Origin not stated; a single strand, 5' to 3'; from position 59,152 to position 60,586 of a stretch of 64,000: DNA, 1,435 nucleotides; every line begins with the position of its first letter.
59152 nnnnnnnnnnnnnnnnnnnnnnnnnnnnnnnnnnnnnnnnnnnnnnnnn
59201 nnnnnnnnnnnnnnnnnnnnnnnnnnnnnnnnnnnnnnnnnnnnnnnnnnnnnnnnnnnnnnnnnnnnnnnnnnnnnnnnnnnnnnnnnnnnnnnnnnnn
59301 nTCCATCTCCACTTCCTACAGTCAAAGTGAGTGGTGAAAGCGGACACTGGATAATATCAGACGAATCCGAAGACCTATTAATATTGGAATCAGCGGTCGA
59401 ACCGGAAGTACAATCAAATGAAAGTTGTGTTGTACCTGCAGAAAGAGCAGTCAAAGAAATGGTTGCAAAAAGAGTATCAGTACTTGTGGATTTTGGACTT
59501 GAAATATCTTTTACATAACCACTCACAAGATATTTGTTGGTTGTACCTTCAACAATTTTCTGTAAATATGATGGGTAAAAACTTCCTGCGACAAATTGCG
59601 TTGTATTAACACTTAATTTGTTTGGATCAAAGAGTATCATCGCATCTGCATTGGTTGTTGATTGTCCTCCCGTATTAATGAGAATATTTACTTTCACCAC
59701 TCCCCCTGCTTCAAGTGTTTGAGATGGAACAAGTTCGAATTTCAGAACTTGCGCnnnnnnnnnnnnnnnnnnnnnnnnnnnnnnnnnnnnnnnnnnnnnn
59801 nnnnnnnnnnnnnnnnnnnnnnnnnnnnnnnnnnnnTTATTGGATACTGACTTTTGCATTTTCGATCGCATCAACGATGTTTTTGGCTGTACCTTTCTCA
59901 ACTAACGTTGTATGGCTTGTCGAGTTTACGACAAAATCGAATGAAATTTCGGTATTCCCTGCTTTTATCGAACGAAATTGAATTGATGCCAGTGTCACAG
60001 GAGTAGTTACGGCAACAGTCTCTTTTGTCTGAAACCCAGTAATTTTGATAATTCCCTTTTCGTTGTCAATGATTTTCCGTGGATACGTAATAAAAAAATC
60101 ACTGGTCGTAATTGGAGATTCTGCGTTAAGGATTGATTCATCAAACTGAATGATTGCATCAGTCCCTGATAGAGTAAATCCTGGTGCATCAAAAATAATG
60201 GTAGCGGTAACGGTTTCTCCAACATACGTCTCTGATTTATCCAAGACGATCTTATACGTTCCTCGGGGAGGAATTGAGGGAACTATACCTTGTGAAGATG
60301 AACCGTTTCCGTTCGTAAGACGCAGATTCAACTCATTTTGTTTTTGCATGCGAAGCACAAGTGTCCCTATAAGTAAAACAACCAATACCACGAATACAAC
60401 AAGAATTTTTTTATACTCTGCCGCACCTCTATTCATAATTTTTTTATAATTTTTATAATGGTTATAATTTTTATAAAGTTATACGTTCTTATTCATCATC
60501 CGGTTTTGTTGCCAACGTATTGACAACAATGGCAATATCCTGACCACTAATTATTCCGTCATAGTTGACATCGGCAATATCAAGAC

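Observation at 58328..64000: Putative non-cellulosomal cohesin-dockerin surface-assembly locus, with a sortase-anchored scaffoldin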

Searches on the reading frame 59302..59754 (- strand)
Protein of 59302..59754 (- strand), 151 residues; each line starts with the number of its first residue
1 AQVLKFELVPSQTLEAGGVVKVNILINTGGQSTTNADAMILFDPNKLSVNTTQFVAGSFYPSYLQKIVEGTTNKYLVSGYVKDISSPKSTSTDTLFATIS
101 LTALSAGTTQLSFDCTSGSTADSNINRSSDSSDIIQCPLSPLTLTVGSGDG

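Call 13: find_homologous_proteins(query=window:59302-59754:-, max_evalue=0.001)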
Query seq(151 aa) (151 aa): 21 proteins with E <= 0.001 among 64 candidates.
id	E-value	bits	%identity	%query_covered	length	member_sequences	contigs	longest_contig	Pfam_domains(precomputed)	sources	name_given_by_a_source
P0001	1.3e-87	309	100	100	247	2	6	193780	-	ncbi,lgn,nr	ncbi:hypothetical protein HYW55_00285 [Candidatus Gottesmanbacteria bacterium]|nr:hypothetical prote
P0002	3.7e-59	217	69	100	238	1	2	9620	-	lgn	-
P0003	2.0e-55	205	65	99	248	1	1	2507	-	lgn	-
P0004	7.6e-40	154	54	99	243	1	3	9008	-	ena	-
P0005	4.0e-38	149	50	97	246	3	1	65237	-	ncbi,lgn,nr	ncbi:hypothetical protein M1271_04415 [Patescibacteria group bacterium]|nr:hypothetical protein [Pat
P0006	2.1e-37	146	53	99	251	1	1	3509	-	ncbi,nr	ncbi:hypothetical protein MUP32_02195, partial [Candidatus Microgenomates bacterium]|nr:hypothetical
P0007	2.2e-37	146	54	99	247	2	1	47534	-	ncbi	-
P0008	8.3e-37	144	52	97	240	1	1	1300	-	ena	-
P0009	1.0e-36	144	52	100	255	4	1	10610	-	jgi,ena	-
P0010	1.6e-36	143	52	99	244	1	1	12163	-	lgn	-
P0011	3.1e-36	142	54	99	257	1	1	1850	-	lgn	-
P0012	5.6e-36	142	52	95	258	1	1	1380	-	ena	-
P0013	7.7e-36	141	55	96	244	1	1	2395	-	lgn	-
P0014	3.3e-35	139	52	99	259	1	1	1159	-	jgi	jgi:hypothetical protein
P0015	2.3e-34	136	48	100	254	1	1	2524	-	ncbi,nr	ncbi:hypothetical protein HY945_04555 [Candidatus Gottesmanbacteria bacterium]|nr:hypothetical prote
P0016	1.3e-33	134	47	97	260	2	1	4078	PF00963.25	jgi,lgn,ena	-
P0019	1.5e-23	101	44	97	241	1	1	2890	PF00963.25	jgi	-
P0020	1.3e-22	98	45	97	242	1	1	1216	PF00963.25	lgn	-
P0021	9.9e-20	89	44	99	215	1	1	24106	PF00963.25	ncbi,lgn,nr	ncbi:hypothetical protein HY407_01985 [Candidatus Gottesmanbacteria bacterium]|nr:hypothetical prote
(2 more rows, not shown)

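Call 15: search_protein_families(library=pfam, alignment_id=A1, max_evalue=0.01)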
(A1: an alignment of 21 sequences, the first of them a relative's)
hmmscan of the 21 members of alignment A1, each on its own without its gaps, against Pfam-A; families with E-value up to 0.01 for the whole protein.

A. member 1, P0001 (247 aa): 0 families

B. families by the number of members that match (of 21 scanned): 2 families
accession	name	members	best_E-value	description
PF00963.24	Cohesin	7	4.1e-09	Cohesin domain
PF12984.12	DUF3868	1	0.0041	Domain of unknown function (DUF3868)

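Call 16: search_solved_structures(query=A1, max_evalue=1, show_alignments=2)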
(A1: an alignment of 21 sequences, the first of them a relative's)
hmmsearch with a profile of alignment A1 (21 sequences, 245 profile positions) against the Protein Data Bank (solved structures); distinct sequences matched with E-value up to 1: 2.
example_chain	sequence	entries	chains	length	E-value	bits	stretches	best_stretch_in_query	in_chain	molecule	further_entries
8x8h_A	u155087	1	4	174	0.0027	20.5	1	123-210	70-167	Pectate disaccharide-lyase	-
1ohz_A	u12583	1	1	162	0.92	12.3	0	42-189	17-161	CELLULOSOMAL SCAFFOLDING PROTEIN A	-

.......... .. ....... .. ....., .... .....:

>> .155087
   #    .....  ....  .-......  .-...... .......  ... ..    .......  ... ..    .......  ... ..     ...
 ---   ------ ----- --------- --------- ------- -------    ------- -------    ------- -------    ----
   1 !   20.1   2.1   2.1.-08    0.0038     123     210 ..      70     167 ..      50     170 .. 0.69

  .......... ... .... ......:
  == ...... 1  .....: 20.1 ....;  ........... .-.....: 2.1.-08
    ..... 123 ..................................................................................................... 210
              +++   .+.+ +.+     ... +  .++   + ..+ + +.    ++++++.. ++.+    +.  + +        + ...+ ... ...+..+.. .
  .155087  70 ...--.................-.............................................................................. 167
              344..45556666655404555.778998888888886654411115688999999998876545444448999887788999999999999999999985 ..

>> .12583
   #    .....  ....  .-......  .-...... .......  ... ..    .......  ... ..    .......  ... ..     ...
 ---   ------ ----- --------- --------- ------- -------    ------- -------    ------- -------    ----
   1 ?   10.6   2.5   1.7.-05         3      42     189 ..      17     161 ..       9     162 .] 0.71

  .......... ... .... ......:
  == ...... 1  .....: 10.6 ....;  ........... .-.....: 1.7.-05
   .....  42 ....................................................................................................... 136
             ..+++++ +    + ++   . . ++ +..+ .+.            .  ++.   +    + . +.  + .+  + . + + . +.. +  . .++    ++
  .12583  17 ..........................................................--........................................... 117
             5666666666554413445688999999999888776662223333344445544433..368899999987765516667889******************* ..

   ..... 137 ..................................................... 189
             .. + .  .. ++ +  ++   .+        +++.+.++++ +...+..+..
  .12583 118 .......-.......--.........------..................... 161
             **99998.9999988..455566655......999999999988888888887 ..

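Call 17: find_encoding_contigs(protein=P0001, flank=10000, max_places=6)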
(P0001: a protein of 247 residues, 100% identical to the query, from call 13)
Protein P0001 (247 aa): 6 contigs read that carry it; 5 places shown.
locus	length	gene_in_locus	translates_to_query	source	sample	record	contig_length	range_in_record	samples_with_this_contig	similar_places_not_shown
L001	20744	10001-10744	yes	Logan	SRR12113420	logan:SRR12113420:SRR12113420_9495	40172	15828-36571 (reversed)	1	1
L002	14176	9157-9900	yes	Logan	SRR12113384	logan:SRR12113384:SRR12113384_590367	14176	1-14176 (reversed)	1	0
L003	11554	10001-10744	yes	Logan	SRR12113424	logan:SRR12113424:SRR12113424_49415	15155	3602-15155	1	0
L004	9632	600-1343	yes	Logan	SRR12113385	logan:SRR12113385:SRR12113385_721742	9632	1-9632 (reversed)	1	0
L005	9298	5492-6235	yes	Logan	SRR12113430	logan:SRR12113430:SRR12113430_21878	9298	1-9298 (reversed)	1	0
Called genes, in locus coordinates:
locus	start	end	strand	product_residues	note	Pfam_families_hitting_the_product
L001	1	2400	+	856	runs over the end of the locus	PF01447:Peptidase_M4, PF02868:Peptidase_M4_C, PF13385:Laminin_G_3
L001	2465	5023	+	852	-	PF00082:Peptidase_S8, PF13385:Laminin_G_3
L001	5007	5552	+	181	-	PF00963:Cohesin (weak)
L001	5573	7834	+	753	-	-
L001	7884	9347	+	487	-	-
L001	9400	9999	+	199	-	-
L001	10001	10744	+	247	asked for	-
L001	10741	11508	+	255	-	PF16656:Pur_ac_phosph_N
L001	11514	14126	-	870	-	-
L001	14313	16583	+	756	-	PF13328:HD_4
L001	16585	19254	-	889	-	PF00690:Cation_ATPase_N, PF00122:E1-E2_ATPase, PF00702:Hydrolase, PF08282:Hydrolase_3 (faint), PF13246:Cation_ATPase, PF00689:Cation_ATPase_C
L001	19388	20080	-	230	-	PF02163:Peptidase_M50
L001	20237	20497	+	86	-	-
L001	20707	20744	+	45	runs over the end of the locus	-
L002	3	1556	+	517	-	?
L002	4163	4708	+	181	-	PF00963:Cohesin (weak)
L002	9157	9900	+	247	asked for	-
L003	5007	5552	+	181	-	PF00963:Cohesin (weak)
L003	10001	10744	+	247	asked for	-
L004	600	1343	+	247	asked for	-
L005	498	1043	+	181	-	PF00963:Cohesin (weak)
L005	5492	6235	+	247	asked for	-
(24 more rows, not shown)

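Call 20: search_protein_families(library=pfam, proteins=[L001:2465-5023:+, L001:5007-5552:+, L001:5573-7834:+, L001:1-2400:+], max_evalue=10)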
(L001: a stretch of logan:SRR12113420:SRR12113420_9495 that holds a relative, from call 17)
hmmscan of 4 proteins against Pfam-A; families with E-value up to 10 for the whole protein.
L001:2465-5023:+ (852 aa): 5 families
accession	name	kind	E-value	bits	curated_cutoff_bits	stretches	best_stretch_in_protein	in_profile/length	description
PF00082.27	Peptidase_S8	-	6.9e-53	180.3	21.8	1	160-437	2-272/288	Subtilase family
PF13385.13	Laminin_G_3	-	3.9e-22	79.5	27.6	1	680-845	1-151/151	Concanavalin A-like lectin/glucanases superfamily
PF00354.24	Pentaxin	-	0.00079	19.6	25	1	745-849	66-168/194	Pentaxin family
PF22148.1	Fervidolysin_NPro-like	-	0.0014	19.4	21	1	43-106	16-78/81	Fervidolysin N-terminal prodomain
PF15234.11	LAT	-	0.0041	17.4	27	1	481-536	56-109/236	Linker for activation of T-cells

L001:5007-5552:+ (181 aa): 1 family
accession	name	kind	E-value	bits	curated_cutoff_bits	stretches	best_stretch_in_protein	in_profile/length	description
PF00963.24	Cohesin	-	1.4e-06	29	24.1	1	56-160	11-107/139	Cohesin domain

L001:5573-7834:+ (753 aa): 1 family
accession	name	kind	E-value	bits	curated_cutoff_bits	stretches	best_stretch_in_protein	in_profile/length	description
PF18692.7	DUF5640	-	0.098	13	28.5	1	123-142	3-22/85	Family of unknown function (DUF5640)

L001:1-2400:+ (799 aa): 7 families
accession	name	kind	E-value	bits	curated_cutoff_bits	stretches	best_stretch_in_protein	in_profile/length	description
PF02868.21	Peptidase_M4_C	-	1.8e-35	122.7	24.4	1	331-478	1-158/165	Thermolysin metallopeptidase, alpha-helical domain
PF13385.13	Laminin_G_3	-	9.9e-20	71.7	27.6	1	624-793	3-150/151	Concanavalin A-like lectin/glucanases superfamily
PF01447.24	Peptidase_M4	-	1e-12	49.1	22.4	1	250-328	63-145/145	Thermolysin metallopeptidase, catalytic domain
PF02210.31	Laminin_G_2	-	0.00072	20.5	22.9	1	702-770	34-100/126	Laminin G domain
PF00054.30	Laminin_G_1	-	0.0021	18.7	24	1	709-788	41-120/131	Laminin G domain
PF07504.19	FTP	-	0.004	17.4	21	1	93-118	16-42/51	Fungalysin/Thermolysin Propeptide Motif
PF01221.23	Dynein_light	-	0.67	10.8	29.1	1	424-469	7-50/86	Dynein light chain type 1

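Call 34: find_related_loci(query=A1, collection=genome_contigs, flank=10000)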
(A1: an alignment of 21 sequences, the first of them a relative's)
Query A1 (247 aa) in genome_contigs; peptide patterns used: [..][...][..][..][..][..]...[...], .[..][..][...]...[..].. (x = any residue, [..] = any of these).
34 stretches matched a pattern; 7 encode a relative of the query (tblastn E <= 1e-3); 7 distinct loci.
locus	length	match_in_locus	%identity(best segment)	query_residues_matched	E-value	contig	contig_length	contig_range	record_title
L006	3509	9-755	51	5-247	6e-71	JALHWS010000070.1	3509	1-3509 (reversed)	MAG: Candidatus Microgenomates bacterium isolate PFL108 seq_1723360, whole genome shotgun sequence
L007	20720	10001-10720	51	10-247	7e-66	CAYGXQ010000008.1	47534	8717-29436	MAG TPA_asm: uncultured Gammaproteobacteria bacterium isolate ERP119294_co1_458 genome assembly, contig: NODE_757_length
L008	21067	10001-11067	46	5-247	3e-65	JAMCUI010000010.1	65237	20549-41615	MAG: Patescibacteria group bacterium isolate FK_Sedi_A_Bin.134 NODE_711_length_65237_cov_13.7556, whole genome shotgun s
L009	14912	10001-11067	43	5-247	4e-60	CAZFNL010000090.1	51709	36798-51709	MAG TPA_asm: uncultured Gammaproteobacteria bacterium isolate SRP271791_co1_7 genome assembly, contig: k141_263088, whol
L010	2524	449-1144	45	5-226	2e-54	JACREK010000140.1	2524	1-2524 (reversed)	MAG: Candidatus Gottesmanbacteria bacterium isolate NC_groundwater_1697_Pr3_B-0.1um_39_16 SR-2_scaffold_141_2720041, who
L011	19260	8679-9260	36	1-202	1e-22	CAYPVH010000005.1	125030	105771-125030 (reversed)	MAG TPA_asm: uncultured Gammaproteobacteria bacterium isolate binchicken_co154_439 genome assembly, contig: NODE_90_leng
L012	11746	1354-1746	35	28-164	2e-11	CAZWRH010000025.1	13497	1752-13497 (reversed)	MAG TPA_asm: uncultured Gammaproteobacteria bacterium isolate SRP170004_co1_227 genome assembly, contig: NODE_7252_lengt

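Call 87: find_related_loci(query=A1, collection=metagenome_contigs, flank=10000)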
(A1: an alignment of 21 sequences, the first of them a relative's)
Query A1 (247 aa) in metagenome_contigs; peptide patterns used: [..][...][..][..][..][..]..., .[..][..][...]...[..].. (x = any residue, [..] = any of these).
181 stretches matched a pattern; 9 encode a relative of the query (tblastn E <= 1e-3); 9 distinct loci.
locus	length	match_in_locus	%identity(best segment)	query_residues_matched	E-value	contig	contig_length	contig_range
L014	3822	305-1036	51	10-247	2e-70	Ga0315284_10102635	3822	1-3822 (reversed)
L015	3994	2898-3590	48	26-247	7e-65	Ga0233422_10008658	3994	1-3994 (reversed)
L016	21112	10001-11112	47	2-247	2e-60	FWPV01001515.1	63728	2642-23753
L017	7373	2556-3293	44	3-247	2e-58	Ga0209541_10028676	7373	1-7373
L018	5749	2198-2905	44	5-247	8e-53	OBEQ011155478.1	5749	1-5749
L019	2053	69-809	37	1-232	2e-47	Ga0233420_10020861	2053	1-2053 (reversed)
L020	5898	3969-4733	39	2-237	2e-44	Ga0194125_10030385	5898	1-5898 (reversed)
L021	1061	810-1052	41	26-107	5e-14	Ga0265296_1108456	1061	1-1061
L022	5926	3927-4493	37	24-225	5e-12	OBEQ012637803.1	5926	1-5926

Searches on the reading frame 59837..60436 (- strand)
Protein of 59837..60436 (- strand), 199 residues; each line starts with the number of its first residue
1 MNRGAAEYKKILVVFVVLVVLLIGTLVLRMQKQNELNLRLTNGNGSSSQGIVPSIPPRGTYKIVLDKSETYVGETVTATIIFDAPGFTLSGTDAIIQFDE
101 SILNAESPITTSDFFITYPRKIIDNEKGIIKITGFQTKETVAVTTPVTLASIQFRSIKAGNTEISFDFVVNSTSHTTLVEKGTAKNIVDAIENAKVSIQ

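Call 3: search_protein_families(library=pfam, proteins=[window:59837-60436:-], max_evalue=1)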
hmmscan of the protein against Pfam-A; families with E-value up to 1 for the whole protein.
window:59837-60436:- (199 aa): 0 families

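Call 8: search_protein_families(library=ncbifam, proteins=[window:59837-60436:-], max_evalue=1)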
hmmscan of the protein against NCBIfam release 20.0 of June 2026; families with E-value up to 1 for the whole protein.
window:59837-60436:- (199 aa): 0 families

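Call 107: search_solved_structures(query=A9, max_evalue=1)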
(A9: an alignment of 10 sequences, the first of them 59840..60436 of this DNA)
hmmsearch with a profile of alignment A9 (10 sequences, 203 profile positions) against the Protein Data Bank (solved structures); distinct sequences matched with E-value up to 1: 28.
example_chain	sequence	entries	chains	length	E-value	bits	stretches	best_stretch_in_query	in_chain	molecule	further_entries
3l8q_A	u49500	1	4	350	0.00023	24.1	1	61-114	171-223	Cellulosomal scaffoldin adaptor protein B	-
5lxv_A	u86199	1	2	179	0.00028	23.8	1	64-117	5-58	Scaffoldin C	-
4u3s_A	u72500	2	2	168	0.0039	20.1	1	64-114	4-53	Cellulosomal scaffoldin adaptor protein B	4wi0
5g5d_A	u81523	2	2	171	0.0055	19.6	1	66-117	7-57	CELLULOSOME ANCHORING PROTEIN COHESIN REGION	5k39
2ozn_A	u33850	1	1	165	0.027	17.3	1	67-161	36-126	O-GlcNAcase nagJ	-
2jh2_A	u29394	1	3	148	0.029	17.2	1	67-161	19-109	O-GLCNACASE NAGJ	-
2o4e_A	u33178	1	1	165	0.03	17.2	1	67-161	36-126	O-GlcNAcase nagJ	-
2n2a_A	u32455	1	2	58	0.034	17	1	12-56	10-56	Receptor tyrosine-protein kinase erbB-2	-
3ul4_A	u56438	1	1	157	0.068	16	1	63-171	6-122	Cellulosome-anchoring protein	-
3fnk_A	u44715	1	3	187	0.075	15.9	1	65-114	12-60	Cellulosomal scaffoldin adaptor protein B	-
2w1n_A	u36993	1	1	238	0.084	15.7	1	68-160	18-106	O-GLCNACASE NAGJ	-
1qzn_A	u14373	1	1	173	0.089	15.6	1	63-171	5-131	cellulosomal scaffoldin adaptor protein B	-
3f2l_A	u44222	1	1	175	0.096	15.5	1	63-171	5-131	Cellulosomal scaffoldin adaptor protein B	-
1zv9_A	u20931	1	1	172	0.1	15.5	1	63-171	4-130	Cellulosomal scaffoldin adaptor protein B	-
3bwz_A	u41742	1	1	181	0.11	15.4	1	63-171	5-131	Cellulosomal scaffoldin adaptor protein B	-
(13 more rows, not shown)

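Call 108: search_protein_families(library=pfam, alignment_id=A9, max_evalue=0.01)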
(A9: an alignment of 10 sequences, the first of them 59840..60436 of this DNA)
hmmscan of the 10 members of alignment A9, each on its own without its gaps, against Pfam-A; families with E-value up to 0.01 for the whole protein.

A. member 1, window:59840-60436:- (199 aa): 0 families

B. families by the number of members that match (of 10 scanned): 1 family
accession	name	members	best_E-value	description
PF00963.24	Cohesin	8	3.1e-10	Cohesin domain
